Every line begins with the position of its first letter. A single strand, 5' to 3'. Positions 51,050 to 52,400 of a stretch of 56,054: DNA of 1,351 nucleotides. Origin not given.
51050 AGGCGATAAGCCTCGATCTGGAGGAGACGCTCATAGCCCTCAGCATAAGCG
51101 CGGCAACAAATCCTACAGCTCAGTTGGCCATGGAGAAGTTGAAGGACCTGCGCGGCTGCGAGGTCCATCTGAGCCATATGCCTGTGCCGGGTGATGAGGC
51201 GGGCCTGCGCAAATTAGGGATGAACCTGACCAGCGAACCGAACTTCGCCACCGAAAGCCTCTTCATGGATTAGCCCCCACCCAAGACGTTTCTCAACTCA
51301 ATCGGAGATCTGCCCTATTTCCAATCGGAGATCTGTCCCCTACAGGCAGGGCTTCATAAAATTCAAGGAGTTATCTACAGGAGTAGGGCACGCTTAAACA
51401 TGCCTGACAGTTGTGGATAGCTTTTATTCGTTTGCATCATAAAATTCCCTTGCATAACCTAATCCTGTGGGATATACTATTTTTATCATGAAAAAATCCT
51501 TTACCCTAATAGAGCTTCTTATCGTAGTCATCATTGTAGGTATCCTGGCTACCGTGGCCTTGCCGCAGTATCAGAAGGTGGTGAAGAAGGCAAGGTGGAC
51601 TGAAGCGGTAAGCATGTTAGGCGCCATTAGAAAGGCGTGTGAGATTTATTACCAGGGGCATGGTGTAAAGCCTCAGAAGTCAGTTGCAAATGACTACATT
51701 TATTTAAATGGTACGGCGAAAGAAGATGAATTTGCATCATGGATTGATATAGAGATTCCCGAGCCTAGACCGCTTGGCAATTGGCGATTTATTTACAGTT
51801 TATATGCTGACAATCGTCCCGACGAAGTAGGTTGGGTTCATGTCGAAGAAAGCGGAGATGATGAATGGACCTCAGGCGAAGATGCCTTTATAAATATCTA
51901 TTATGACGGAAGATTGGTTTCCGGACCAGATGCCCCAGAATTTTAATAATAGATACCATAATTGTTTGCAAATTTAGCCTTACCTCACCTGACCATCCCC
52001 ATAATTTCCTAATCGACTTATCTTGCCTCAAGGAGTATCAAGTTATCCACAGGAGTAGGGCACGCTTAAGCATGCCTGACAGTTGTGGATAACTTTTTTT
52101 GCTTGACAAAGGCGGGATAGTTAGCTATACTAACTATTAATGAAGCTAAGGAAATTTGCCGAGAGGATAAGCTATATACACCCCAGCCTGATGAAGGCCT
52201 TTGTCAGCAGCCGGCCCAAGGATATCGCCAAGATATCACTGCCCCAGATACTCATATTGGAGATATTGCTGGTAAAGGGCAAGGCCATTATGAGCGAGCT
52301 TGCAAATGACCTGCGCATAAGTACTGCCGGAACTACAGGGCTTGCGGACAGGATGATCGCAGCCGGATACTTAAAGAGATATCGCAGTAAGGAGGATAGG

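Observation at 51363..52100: Pilin gene packaged between two copies of a 52-bp palindrome: a possible exchangeable cassette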

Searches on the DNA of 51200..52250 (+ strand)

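Call 78: build_rna_model(alignment_id=A4, structure=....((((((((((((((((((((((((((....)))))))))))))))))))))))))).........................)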
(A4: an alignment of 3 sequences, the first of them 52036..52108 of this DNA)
Model R1 built from alignment A4 (3 sequences, 85 columns); structure: as given.
model positions 73; base pairs 26; branch points 0; effective number of sequences 1.87; information 0.773 bits per position. Calibrated on 0.2 Mb of random sequence (short: E-values are rough).
structure used (alignment columns):
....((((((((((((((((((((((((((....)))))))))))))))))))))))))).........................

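Call 79: search_rna_families(source=window, start=51200, end=52250, threshold=evalue, max_evalue=5)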
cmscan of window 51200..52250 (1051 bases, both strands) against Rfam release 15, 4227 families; matches with E-value up to 5: 2.
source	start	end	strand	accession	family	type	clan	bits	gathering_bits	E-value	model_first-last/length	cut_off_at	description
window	51302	51408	+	RF00140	Alpha_RBS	Cis-reg;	-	15.9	38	0.54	1-110/110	no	Alpha operon ribosome binding site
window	51366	51427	+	RF04127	MIR8007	Gene; miRNA;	-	15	195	5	1-226/226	no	MIR8007 microRNA precursor family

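Call 80: search_with_rna_model(model_id=R1, source=window, filters=off, max_evalue=10)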
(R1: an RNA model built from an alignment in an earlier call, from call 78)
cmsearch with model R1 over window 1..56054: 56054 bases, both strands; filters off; matches with E-value up to 10: 8.
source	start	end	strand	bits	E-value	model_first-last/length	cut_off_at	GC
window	52036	52108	+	94.5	1.2e-23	1-73/73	no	0.42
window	51364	51436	+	88.1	7.2e-22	1-73/73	no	0.44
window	52026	52099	-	49.8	3.6e-11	1-73/73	no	0.45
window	51355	51427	-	36.8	1.5e-07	1-73/73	no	0.4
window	15139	15206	-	19.8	0.0079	1-73/73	no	0.4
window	15157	15211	+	19.4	0.011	1-73/73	no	0.42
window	5397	5421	+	12.1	1.1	1-73/73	no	0.24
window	24725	24803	+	10.4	3.3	1-73/73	no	0.35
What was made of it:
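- The hairpin after thi4 (15157-15211) is a weak CM hit, E about 0.01 (call 80).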

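Call 81: search_with_rna_model(model_id=R1, sources=[L003, L004, L005, L007, L009, L011, L015, L016, L017, L098, L099, L100], filters=off, max_evalue=10)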
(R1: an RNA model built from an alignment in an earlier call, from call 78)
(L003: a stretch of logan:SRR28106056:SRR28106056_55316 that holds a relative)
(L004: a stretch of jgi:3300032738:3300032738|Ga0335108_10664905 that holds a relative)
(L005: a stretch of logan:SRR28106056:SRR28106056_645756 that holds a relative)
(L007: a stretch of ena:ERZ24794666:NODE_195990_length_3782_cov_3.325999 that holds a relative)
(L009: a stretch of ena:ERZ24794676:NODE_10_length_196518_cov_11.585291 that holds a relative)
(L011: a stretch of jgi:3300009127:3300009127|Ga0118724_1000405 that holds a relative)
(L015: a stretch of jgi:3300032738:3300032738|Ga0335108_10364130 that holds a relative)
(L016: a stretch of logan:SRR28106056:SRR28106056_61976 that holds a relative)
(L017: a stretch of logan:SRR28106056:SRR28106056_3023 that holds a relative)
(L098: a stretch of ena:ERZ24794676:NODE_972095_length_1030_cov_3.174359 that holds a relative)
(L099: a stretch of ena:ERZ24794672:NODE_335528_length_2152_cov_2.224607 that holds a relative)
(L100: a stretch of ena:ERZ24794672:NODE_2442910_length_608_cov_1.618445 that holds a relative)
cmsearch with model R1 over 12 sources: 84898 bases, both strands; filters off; matches with E-value up to 10: 30.
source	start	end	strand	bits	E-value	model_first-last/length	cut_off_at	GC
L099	23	107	+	85.6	5.3e-21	1-73/73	no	0.42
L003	1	68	+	72.7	2.2e-17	5-73/73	no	0.44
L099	11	86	-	70.1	1.1e-16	1-73/73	no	0.41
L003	1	54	-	40.5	2e-08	6-59/73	no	0.48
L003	5193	5220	+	23.8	0.00092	19-46/73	no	0.64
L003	5193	5220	-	23.8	0.00092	19-46/73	no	0.64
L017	1461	1488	+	22.2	0.0027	19-46/73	no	0.64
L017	1462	1487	-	20.6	0.0074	20-45/73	no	0.69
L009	7104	7158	+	19.8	0.013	1-73/73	no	0.4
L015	10044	10067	+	19.2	0.018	21-44/73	no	0.67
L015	10044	10067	-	19.2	0.018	21-44/73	no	0.67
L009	5977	6030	+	19.2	0.019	1-73/73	no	0.24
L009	5970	6028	-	18.6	0.027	1-73/73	no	0.22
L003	5393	5437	+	16.1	0.13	1-73/73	no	0.4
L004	3496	3534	+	15.2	0.23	1-73/73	no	0.33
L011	11450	11504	-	14.4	0.4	1-73/73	no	0.25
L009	7087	7149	-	13.3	0.78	1-73/73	no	0.4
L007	2238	2273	-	12.5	1.3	1-73/73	no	0.19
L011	1373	1428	-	11.9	2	1-73/73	no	0.32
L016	114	159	+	11.7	2.2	1-73/73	no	0.41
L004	5475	5516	+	11.6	2.4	1-73/73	no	0.43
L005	756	797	+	11.6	2.4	1-73/73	no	0.43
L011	1583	1632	-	11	3.4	1-73/73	no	0.24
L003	5383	5429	-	10.8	4.1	1-73/73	no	0.32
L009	1070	1117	+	10.4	5.3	1-73/73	no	0.4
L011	1960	2002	+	9.9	6.9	1-73/73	no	0.3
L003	9232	9296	+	9.9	6.9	1-73/73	no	0.4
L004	6498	6526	+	9.7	8.1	1-73/73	no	0.31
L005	1779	1807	+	9.7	8.1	1-73/73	no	0.31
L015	8380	8441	-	9.4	9.8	1-73/73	no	0.45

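Call 88: search_dna_similar(query=window:51300-52150:+, collection=plasmids, mode=distant, max_rows=5)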
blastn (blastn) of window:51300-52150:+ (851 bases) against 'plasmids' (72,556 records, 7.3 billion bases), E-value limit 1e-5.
No match.

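Call 89: search_dna_similar(query=window:51300-52150:+, collection=phages, mode=distant, max_rows=5)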
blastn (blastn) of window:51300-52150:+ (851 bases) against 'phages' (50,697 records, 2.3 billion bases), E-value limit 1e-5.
No match.
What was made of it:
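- Tried and rejected: No match (calls 88, 89).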
